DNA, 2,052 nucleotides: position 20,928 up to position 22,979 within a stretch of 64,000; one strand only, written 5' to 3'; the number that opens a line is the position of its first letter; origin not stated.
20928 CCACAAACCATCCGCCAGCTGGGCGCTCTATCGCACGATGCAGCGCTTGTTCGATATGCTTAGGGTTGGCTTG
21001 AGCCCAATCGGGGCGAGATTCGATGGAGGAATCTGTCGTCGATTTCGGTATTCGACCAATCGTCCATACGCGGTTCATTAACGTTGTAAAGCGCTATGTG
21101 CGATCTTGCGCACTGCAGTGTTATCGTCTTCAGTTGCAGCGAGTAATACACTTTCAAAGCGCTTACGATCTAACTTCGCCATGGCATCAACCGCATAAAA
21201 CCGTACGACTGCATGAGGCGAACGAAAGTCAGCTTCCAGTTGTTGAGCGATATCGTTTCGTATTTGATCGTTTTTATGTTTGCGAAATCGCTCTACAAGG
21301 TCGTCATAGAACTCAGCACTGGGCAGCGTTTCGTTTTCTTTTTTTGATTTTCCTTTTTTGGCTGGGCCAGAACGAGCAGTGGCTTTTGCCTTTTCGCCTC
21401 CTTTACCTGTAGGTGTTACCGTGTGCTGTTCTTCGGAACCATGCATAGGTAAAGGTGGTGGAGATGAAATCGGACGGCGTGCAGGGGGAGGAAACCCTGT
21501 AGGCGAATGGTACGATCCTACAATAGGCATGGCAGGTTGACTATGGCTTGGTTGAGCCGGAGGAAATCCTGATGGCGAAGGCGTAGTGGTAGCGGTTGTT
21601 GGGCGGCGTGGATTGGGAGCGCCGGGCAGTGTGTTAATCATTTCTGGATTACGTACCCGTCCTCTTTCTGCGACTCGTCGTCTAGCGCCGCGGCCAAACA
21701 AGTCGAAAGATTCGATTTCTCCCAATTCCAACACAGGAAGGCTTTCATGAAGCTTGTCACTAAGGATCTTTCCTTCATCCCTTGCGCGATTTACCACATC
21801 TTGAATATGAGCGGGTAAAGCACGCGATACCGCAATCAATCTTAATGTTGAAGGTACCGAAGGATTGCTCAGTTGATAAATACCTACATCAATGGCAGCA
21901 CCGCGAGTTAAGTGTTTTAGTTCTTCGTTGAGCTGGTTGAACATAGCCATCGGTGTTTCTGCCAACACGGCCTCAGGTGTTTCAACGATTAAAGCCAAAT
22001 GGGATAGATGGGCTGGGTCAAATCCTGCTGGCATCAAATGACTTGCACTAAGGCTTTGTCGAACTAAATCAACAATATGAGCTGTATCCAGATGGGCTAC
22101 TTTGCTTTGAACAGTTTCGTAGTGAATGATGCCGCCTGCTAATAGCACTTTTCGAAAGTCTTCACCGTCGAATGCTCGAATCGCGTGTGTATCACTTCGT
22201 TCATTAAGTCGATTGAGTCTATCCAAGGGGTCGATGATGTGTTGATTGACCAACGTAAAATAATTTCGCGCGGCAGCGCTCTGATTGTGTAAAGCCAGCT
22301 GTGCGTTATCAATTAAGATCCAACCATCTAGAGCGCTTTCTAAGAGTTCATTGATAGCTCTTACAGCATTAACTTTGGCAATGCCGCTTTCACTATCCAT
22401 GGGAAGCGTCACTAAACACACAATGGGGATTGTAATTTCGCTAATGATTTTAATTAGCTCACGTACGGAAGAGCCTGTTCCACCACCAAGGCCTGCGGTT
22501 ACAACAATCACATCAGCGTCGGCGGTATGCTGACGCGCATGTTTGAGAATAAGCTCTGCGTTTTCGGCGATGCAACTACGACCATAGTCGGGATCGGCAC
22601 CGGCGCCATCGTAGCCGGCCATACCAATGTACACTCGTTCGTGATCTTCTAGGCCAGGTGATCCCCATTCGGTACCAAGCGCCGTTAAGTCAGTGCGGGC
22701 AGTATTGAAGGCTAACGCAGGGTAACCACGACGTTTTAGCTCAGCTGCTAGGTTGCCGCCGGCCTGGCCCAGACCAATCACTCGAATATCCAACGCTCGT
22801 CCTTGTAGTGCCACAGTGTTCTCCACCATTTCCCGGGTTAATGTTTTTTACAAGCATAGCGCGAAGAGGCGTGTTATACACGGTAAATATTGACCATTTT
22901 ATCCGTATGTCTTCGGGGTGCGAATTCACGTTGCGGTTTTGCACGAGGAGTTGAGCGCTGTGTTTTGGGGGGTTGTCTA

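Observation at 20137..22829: Non-canonical tubulin/FtsZ-like GTPase translationally coupled to a Rieske oxygenase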

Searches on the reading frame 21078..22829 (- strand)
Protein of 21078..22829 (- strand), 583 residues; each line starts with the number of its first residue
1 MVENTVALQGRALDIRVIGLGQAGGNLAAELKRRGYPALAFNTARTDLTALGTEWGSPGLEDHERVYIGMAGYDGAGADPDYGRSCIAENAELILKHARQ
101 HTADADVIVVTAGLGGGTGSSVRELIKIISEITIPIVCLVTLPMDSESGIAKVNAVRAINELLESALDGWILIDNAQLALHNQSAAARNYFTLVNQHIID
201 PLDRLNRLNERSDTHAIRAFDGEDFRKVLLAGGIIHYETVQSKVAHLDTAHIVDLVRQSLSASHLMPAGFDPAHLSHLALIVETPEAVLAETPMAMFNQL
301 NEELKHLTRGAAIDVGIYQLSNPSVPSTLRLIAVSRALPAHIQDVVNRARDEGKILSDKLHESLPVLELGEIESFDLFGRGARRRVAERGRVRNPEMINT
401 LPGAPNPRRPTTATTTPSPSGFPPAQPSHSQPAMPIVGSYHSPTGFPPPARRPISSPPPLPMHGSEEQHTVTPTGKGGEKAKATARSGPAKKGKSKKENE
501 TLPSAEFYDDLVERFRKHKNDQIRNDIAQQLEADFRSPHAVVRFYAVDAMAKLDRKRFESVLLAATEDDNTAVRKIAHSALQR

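Call 3: search_protein_families(library=pfam, proteins=[window:21078-22829:-], max_evalue=0.01)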
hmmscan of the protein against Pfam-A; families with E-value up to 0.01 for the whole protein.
window:21078-22829:- (583 aa): 3 families
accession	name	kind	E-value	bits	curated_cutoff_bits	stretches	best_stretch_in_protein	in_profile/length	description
PF00091.31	Tubulin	-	3.5e-18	67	33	1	15-179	2-186/190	Tubulin/FtsZ family, GTPase domain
PF13646.12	HEAT_2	-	0.00075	20.2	27.7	1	536-582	10-56/88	HEAT repeats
PF13809.12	Tubulin_2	-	0.0081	15.9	27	0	74-164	115-233/356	Tubulin like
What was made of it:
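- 21078..22829 (-): Whole ORF of the TubZ/CetZ-like tubulin-superfamily GTPase (583 aa from ATG 22829; probably 578 aa from GTG 22814). PF00091 at 67 bits (call 3).
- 22293..22787 (-): N-terminal GTP-binding domain (res 15-179), with the T1 loop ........, T3 DGAGADP, T4 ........, T5 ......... and T6 IDN. Pfam Tubulin hit on res 15-179 (call 3).
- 21081..21332 (-): C-terminal HEAT-like helical repeat domain (res 500-583), the signature of the family. Pfam HEAT_2 is sub-threshold at 20.2 bits (call 3).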

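Call 4: search_protein_families(library=ncbifam, proteins=[window:21078-22829:-], max_evalue=0.01)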
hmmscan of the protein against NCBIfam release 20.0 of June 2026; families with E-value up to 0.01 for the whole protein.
window:21078-22829:- (583 aa): 1 family
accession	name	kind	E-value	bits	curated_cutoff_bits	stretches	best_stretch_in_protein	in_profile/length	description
TIGR00065.1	ftsZ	equivalog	4e-21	75.7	295.2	1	11-241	16-235/353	cell division protein FtsZ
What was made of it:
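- On Canonical FtsZ: 75.7 bits against a cutoff of 295.2 (call 4).
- Closest known: FtsZ. Different: TIGR00065 is far below its cutoff; no FtsZ_C domain; no dcw context (calls 3, 4).
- It hits TIGR00065 at E 4e-21 (call 4). TIGR00065 scores 75.7 bits against a cutoff of 295 (call 4).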

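Call 6: find_homologous_proteins(query=window:21078-22829:-, max_evalue=0.001)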
Query window:21078-22829:- (583 aa): 534 proteins with E <= 0.001 among 8000 candidates; the best 120 are listed.
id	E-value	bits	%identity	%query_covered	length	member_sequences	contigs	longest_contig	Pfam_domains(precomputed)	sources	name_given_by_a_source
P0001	0.0e+0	1142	100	88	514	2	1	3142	PF00091.32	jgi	jgi:cell division GTPase FtsZ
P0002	1.5e-277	940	75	99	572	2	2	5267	PF00091.32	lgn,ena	-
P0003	1.1e-271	921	73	99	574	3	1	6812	PF00091.32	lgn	-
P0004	1.1e-247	842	69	99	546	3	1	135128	PF00091.32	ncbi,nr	ncbi:MAG: hypothetical protein H6715_00555 [Myxococcales bacterium]|nr:hypothetical protein [Myxococ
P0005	3.5e-218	744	61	99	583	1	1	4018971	PF00091.32,PF22453.2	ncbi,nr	ncbi:MAG: hypothetical protein IPJ88_03795 [Myxococcales bacterium]|nr:MAG: hypothetical protein IPJ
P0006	1.4e-136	475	44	98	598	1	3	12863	PF00091.32,PF13646.13,PF22453.2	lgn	-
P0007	6.9e-136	473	41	98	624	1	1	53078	PF00091.32,PF13646.13,PF22453.2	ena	-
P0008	4.3e-135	470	43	98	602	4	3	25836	PF00091.32,PF22453.2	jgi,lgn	jgi:cell division GTPase FtsZ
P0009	1.9e-134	468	44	98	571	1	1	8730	PF00091.32,PF22453.2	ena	-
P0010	3.7e-134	467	42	98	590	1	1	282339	PF00091.32,PF22453.2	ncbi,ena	-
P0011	8.0e-134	466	43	99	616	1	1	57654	PF00091.32,PF22453.2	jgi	jgi:cell division GTPase FtsZ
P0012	3.6e-133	464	54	14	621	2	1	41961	PF00091.32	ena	-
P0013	3.9e-133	464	51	66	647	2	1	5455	PF00091.32,PF22453.2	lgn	-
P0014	5.1e-133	463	43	98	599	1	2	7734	PF00091.32,PF22453.2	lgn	-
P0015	6.0e-133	463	44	98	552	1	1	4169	PF00091.32,PF22453.2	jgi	jgi:cell division GTPase FtsZ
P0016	1.3e-132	462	44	98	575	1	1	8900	PF00091.32,PF22453.2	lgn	-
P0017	4.0e-132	460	41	98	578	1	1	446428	PF00091.32,PF22453.2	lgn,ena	-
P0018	6.3e-132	460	43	98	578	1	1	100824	PF00091.32,PF22453.2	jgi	jgi:tubulin-like protein CetZ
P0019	1.6e-131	458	50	65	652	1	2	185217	PF00091.32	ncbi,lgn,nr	ncbi:MAG: hypothetical protein IT384_30545 [Deltaproteobacteria bacterium]|nr:hypothetical protein [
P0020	1.9e-131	458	43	98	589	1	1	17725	PF00091.32,PF22453.2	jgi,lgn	jgi:cell division GTPase FtsZ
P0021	1.0e-130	456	42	99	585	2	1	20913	PF00091.32,PF13646.13,PF22453.2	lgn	-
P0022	1.3e-130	455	41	98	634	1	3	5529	PF00091.32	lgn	-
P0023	1.5e-130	455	41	98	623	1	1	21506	PF00091.32,PF22453.2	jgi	jgi:cell division GTPase FtsZ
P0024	1.8e-130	455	43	97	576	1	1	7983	PF00091.32,PF13646.13,PF22453.2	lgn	-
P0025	6.6e-130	453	49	65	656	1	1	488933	PF00091.32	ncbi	ncbi:MAG: hypothetical protein U1E65_26330 [Myxococcota bacterium]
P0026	8.2e-129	449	40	98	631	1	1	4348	PF00091.32,PF22453.2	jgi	jgi:cell division GTPase FtsZ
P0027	1.6e-128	448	49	64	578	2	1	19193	PF00091.32,PF22453.2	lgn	-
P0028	2.8e-128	448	41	98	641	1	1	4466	PF00091.32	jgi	jgi:cell division GTPase FtsZ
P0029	3.1e-128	447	43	97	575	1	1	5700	PF00091.32,PF13646.13,PF22453.2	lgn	-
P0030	4.9e-128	447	47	72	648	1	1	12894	PF00091.32,PF22453.2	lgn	-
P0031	7.2e-128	446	42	98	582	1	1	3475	PF00091.32,PF22453.2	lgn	-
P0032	2.0e-127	445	41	98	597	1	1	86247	PF00091.32,PF22453.2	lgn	-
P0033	2.2e-127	445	46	72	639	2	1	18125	PF00091.32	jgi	-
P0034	3.3e-127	444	48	66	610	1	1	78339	PF00091.32,PF22453.2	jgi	jgi:cell division GTPase FtsZ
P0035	5.4e-127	443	48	66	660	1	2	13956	PF00091.32,PF22453.2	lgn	-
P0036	6.4e-127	443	41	97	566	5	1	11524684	PF00091.32,PF22453.2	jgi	jgi:cell division GTPase FtsZ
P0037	4.6e-126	440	49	67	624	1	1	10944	PF00091.32,PF13646.13,PF22453.2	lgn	-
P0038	5.2e-126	440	41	100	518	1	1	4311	PF00091.32,PF13646.13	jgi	jgi:cell division GTPase FtsZ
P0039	7.1e-126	440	48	14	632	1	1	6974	PF00091.32,PF22453.2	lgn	-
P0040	1.4e-125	439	51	63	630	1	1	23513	PF00091.32,PF13646.13,PF22453.2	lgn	-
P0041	1.4e-124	435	40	98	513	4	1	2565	PF00091.32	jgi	jgi:cell division GTPase FtsZ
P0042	1.4e-124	435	48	66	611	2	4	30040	PF00091.32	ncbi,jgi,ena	-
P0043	2.7e-124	434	42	97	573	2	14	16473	PF00091.32,PF13646.13,PF22453.2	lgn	-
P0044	6.8e-124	433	49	66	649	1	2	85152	PF00091.32,PF22453.2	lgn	-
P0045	9.1e-124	433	42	98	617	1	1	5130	PF00091.32,PF22453.2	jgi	jgi:cell division GTPase FtsZ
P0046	9.7e-124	433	49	66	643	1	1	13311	PF00091.32,PF22453.2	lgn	-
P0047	1.5e-123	432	49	66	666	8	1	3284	PF00091.32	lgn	-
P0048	1.6e-123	432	40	98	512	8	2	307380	PF00091.32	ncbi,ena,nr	ncbi:MAG TPA: hypothetical protein VFG30_35170 [Polyangiales bacterium]|nr:hypothetical protein [Pol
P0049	7.0e-123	430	40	98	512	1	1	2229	PF00091.32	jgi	jgi:cell division GTPase FtsZ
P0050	7.0e-123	430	42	100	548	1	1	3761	PF00091.32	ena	-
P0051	7.4e-123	430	48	67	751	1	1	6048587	PF00091.32,PF22453.2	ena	-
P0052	8.5e-123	429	41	98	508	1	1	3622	PF00091.32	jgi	jgi:cell division GTPase FtsZ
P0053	1.5e-122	429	49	66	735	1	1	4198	PF00091.32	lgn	-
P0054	1.8e-122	428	41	98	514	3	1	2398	PF00091.32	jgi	jgi:cell division GTPase FtsZ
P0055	3.5e-122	427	47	65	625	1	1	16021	PF00091.32,PF22453.2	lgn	-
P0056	2.0e-121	425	41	98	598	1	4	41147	PF00091.32,PF22453.2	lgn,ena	-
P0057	2.1e-121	425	39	99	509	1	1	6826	PF00091.32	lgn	-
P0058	2.7e-121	424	41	98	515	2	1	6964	PF00091.32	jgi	jgi:cell division GTPase FtsZ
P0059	4.2e-121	424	50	14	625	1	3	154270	PF00091.32,PF22453.2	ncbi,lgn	-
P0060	5.9e-121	423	50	63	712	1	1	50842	PF00091.32,PF22453.2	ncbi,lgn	-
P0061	9.5e-121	423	38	98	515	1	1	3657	PF00091.32,PF13646.13,PF22453.2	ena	-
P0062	1.3e-120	422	40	98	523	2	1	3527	PF00091.32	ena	-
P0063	1.4e-120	422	49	66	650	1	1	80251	PF00091.32,PF13646.13,PF22453.2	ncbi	-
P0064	1.9e-120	422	41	99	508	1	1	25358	PF00091.32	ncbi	-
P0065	2.8e-120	421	39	98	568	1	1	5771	PF00091.32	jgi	jgi:cell division protein FtsZ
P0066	4.4e-120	420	42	99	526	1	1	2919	PF00091.32,PF13646.13,PF22453.2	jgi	jgi:cell division GTPase FtsZ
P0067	6.1e-120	420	39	98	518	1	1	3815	PF00091.32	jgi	jgi:cell division GTPase FtsZ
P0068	6.8e-120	420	39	100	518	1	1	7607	PF00091.32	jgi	jgi:cell division GTPase FtsZ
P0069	7.2e-120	420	42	99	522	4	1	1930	PF00091.32,PF22453.2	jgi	jgi:cell division GTPase FtsZ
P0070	7.5e-120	420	41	99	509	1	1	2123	PF00091.32,PF22453.2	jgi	jgi:cell division GTPase FtsZ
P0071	1.0e-119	419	49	66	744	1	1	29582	PF00091.32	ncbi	-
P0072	1.5e-119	419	39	98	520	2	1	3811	PF00091.32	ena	-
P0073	1.9e-119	418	39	98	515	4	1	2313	PF00091.32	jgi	-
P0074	3.4e-119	418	42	13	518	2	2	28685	PF00091.32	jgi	jgi:cell division GTPase FtsZ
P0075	3.8e-119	417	48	65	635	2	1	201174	PF00091.32,PF22453.2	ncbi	-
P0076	5.2e-119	417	40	98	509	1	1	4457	PF00091.32,PF22453.2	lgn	-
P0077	7.3e-119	416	50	64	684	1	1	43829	PF00091.32,PF22453.2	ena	-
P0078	7.7e-119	416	40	98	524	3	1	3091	PF00091.32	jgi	-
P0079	8.5e-119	416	40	98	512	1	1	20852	PF00091.32,PF22453.2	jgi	jgi:cell division GTPase FtsZ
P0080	1.7e-118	415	42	98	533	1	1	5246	PF00091.32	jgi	-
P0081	2.4e-118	415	39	98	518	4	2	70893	PF00091.32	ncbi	-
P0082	3.1e-118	414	40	98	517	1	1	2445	PF00091.32,PF22453.2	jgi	jgi:cell division GTPase FtsZ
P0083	3.9e-118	414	41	98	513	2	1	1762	PF00091.32,PF22453.2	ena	-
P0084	3.9e-118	414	49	63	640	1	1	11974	PF00091.32,PF22453.2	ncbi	-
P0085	4.7e-118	414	48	63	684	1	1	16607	PF00091.32,PF22453.2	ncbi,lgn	-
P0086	4.9e-118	414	41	98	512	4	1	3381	PF00091.32,PF22453.2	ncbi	-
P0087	8.9e-118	413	40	98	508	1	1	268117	PF00091.32,PF22453.2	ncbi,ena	-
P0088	9.0e-118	413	39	98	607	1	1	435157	PF00091.32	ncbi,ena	-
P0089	9.3e-118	413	41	98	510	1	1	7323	PF00091.32,PF13646.13,PF22453.2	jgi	-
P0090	1.0e-117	413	40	98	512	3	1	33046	PF00091.32,PF22453.2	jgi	jgi:cell division GTPase FtsZ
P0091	1.2e-117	412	52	66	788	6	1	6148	PF00091.32,PF22453.2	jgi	jgi:cell division GTPase FtsZ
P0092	1.3e-117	412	39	100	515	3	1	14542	PF00091.32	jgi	jgi:cell division GTPase FtsZ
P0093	1.7e-117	412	46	73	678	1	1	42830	PF00091.32,PF22453.2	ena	-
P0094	1.9e-117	412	49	66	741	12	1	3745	PF00091.32,PF22453.2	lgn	-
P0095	2.2e-117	412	39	98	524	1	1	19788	PF00091.32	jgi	jgi:cell division GTPase FtsZ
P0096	2.8e-117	411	47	65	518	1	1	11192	PF00091.32,PF22453.2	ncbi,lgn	-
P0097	3.3e-117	411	40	99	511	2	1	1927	PF00091.32,PF22453.2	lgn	-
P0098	3.9e-117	411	40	100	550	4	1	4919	PF00091.32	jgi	jgi:cell division GTPase FtsZ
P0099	5.7e-117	410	46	69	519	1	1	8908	PF00091.32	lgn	-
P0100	6.9e-117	410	39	98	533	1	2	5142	PF00091.32,PF22453.2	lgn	-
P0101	8.7e-117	410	40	100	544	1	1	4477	PF00091.32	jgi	jgi:cell division GTPase FtsZ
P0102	1.7e-116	409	36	15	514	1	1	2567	PF00091.32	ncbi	-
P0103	1.7e-116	409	41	98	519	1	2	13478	PF00091.32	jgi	jgi:cell division GTPase FtsZ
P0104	2.8e-116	408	47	64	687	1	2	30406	PF00091.32,PF22453.2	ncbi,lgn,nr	ncbi:MAG: hypothetical protein HY791_09105 [Deltaproteobacteria bacterium]|nr:hypothetical protein [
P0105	3.0e-116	408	40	98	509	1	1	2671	PF00091.32,PF22453.2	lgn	-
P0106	4.8e-116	407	40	98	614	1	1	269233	PF00091.32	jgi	jgi:cell division GTPase FtsZ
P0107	6.1e-116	407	40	98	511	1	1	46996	PF00091.32,PF22453.2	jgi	jgi:cell division GTPase FtsZ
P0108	1.7e-115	405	40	98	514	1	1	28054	PF00091.32,PF22453.2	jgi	jgi:cell division GTPase FtsZ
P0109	1.8e-115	405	41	98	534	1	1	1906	PF00091.32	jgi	-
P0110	1.8e-115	405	40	98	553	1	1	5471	PF00091.32,PF13646.13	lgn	-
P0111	1.8e-115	405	40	98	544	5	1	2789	PF00091.32,PF22453.2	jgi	jgi:cell division protein FtsZ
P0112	1.8e-115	405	45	64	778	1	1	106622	PF00091.32,PF22453.2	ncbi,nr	ncbi:MAG: hypothetical protein HYV07_22775 [Deltaproteobacteria bacterium]|nr:hypothetical protein [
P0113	2.2e-115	405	53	63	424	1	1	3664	PF00091.32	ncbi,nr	ncbi:hypothetical protein L6R52_40750, partial [Myxococcota bacterium]|nr:hypothetical protein [Myxo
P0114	2.4e-115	405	40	98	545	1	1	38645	PF00091.32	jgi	jgi:cell division GTPase FtsZ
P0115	4.3e-115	404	40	97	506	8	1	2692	PF00091.32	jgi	jgi:cell division GTPase FtsZ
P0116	7.9e-115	403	38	100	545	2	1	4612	PF00091.32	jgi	jgi:cell division GTPase FtsZ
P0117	9.2e-115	403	45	65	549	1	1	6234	PF00091.32,PF13646.13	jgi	jgi:cell division GTPase FtsZ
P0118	9.7e-115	403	40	98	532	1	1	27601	PF00091.32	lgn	-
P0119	1.3e-114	402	39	98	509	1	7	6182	PF00091.32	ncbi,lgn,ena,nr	ncbi:MAG: hypothetical protein OXU20_04175 [Myxococcales bacterium]|nr:hypothetical protein [Myxococ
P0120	1.3e-114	402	40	97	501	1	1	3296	PF00091.32,PF22453.2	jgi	jgi:cell division GTPase FtsZ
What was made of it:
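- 534 hits among the 8000 candidates scored, E down to 1e-277 (call 6).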

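Call 7: search_protein_families(library=pfam, proteins=[P0005, P0006, P0010, P0036, P0051], max_evalue=0.01)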
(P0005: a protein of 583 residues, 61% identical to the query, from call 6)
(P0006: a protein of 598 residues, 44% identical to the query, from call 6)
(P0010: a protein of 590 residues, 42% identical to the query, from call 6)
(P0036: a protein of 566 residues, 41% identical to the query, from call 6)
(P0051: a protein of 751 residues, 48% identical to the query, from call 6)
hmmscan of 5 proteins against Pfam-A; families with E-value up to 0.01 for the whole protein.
P0005 (583 aa): 2 families
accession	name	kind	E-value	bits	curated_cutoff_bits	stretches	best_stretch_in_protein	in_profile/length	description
PF00091.31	Tubulin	-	7.4e-18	65.9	33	1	10-176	2-188/190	Tubulin/FtsZ family, GTPase domain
PF22453.1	TubZ-like_C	-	3.7e-07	30.7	26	1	214-339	13-142/144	Tubulin/FtsZ-like protein TubZ-like, C-terminal domain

P0006 (598 aa): 6 families
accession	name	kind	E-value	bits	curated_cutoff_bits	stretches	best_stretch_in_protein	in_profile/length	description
PF00091.31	Tubulin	-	5.3e-17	63.1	33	1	10-175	2-187/190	Tubulin/FtsZ family, GTPase domain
PF22453.1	TubZ-like_C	-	7.5e-07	29.7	26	1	213-336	12-142/144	Tubulin/FtsZ-like protein TubZ-like, C-terminal domain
PF13646.12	HEAT_2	-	2e-05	25.2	27.7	1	528-597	21-88/88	HEAT repeats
PF00994.29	MoCF_biosynth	-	0.00022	21.4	26.6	1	80-135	37-92/144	Probable molybdopterin binding domain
PF02985.28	HEAT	-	0.00026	21.4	23.5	0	575-596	3-24/31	HEAT repeat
PF12755.13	Vac14_Fab1_bd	-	0.0018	19.3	22.1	0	530-572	16-58/97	Vacuolar 14 Fab1-binding region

P0010 (590 aa): 6 families
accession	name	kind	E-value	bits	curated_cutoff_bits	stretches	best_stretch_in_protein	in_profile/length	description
PF00091.31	Tubulin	-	2.2e-17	64.4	33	1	10-175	2-187/190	Tubulin/FtsZ family, GTPase domain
PF22453.1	TubZ-like_C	-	1.6e-09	38.4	26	1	214-337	13-143/144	Tubulin/FtsZ-like protein TubZ-like, C-terminal domain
PF13646.12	HEAT_2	-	0.00024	21.8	27.7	1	544-589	11-56/88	HEAT repeats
PF13809.12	Tubulin_2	-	0.00032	20.5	27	1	68-159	114-233/356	Tubulin like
PF02985.28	HEAT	-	0.0062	17.1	23.5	0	568-589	4-25/31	HEAT repeat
PF03446.21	NAD_binding_2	-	0.0088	16.5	21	0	9-45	1-37/161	NAD binding domain of 6-phosphogluconate dehydrogenase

P0036 (566 aa): 4 families
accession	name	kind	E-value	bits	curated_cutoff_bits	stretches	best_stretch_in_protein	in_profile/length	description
PF00091.31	Tubulin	-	4.7e-15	56.8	33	1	2-164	4-186/190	Tubulin/FtsZ family, GTPase domain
PF22453.1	TubZ-like_C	-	1.6e-07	31.9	26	1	204-327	13-143/144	Tubulin/FtsZ-like protein TubZ-like, C-terminal domain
PF00994.29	MoCF_biosynth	-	0.00025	21.2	26.6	1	69-123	36-90/144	Probable molybdopterin binding domain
PF13646.12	HEAT_2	-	0.00036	21.2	27.7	1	502-565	28-88/88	HEAT repeats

P0051 (751 aa): 3 families
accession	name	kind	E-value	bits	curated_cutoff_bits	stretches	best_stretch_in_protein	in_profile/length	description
PF00091.31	Tubulin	-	2.8e-14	54.3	33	1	29-194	2-187/190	Tubulin/FtsZ family, GTPase domain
PF22453.1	TubZ-like_C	-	1.4e-05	25.6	26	1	231-350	11-137/144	Tubulin/FtsZ-like protein TubZ-like, C-terminal domain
PF13646.12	HEAT_2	-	0.002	18.8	27.7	0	707-749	15-57/88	HEAT repeats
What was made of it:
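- On TubZ (type III partition, TubZRC): Relatives pass: P0005 at 30.7, P0010 at 38.4 and P0036 at 31.9 bits, against a cutoff of 26 (call 7).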

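Call 11: find_encoding_contigs(protein=P0004, flank=10000, max_places=2)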
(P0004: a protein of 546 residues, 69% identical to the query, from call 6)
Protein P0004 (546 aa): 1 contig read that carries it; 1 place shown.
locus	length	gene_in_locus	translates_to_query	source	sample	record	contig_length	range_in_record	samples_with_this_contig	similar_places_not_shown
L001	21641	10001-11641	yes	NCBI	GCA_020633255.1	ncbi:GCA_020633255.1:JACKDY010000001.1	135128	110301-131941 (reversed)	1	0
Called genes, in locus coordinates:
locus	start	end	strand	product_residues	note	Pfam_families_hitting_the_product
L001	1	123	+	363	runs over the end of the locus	PF00266:Aminotran_5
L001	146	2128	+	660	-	PF00270:DEAD (faint), PF04851:ResIII, PF17757:UvrB_inter, PF27431:UvrB_3rd, PF00271:Helicase_C, PF12344:UvrB, PF02151:UVR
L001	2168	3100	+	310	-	PF00005:ABC_tran, PF13304:AAA_21 (weak)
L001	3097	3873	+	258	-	PF01061:ABC2_membrane, PF12698:ABC2_membrane_3 (weak)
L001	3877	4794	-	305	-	PF22421:SYY_C-terminal (faint), PF01479:S4, PF00849:PseudoU_synth_2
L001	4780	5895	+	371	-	PF00226:DnaJ, PF01556:DnaJ_C, PF00684:DnaJ_CXXCXGXG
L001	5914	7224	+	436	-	PF02874:ATP-synt_ab_N (weak), PF00006:ATP-synt_ab, PF18269:T3SS_ATPase_C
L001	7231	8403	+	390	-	PF01266:DAO (faint), PF05834:Lycopene_cycl, PF13738:Pyr_redox_3 (weak)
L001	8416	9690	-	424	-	PF00561:Abhydrolase_1, PF12697:Abhydrolase_6 (faint), PF08386:Abhydrolase_4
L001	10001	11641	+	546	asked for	PF00091:Tubulin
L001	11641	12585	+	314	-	PF00355:Rieske, PF19299:DUF5914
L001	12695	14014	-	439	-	PF00324:AA_permease, PF13520:AA_permease_2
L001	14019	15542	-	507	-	PF00070:Pyr_redox (faint), PF00890:FAD_binding_2 (weak), PF01266:DAO, PF01494:FAD_binding_3 (weak), PF01593:Amino_oxidase, PF03486:HI0933_like (faint), PF12831:FAD_oxidored, PF13450:NAD_binding_8, +1 more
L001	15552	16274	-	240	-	PF01209:Ubie_methyltran, PF13489:Methyltransf_23, PF01728:FtsJ (weak), PF01135:PCMT (weak), PF13847:Methyltransf_31, PF08241:Methyltransf_11, PF08242:Methyltransf_12, PF13649:Methyltransf_25, +1 more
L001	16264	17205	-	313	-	PF00494:SQS_PSY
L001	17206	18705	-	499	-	PF00070:Pyr_redox (faint), PF00890:FAD_binding_2 (weak), PF01266:DAO (weak), PF01593:Amino_oxidase, PF03486:HI0933_like (faint), PF07992:Pyr_redox_2 (faint), PF13450:NAD_binding_8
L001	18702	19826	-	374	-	PF02463:SMC_N, PF13175:AAA_15 (weak), PF13476:AAA_23, PF13304:AAA_21 (weak)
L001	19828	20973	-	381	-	PF00712:DNA_pol3_beta, PF02767:DNA_pol3_beta_2, PF02768:DNA_pol3_beta_3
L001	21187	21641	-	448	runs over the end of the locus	PF11638:DnaA_N, PF00308:Bac_DnaA, PF01695:IstB_IS21 (weak), PF08299:Bac_DnaA_C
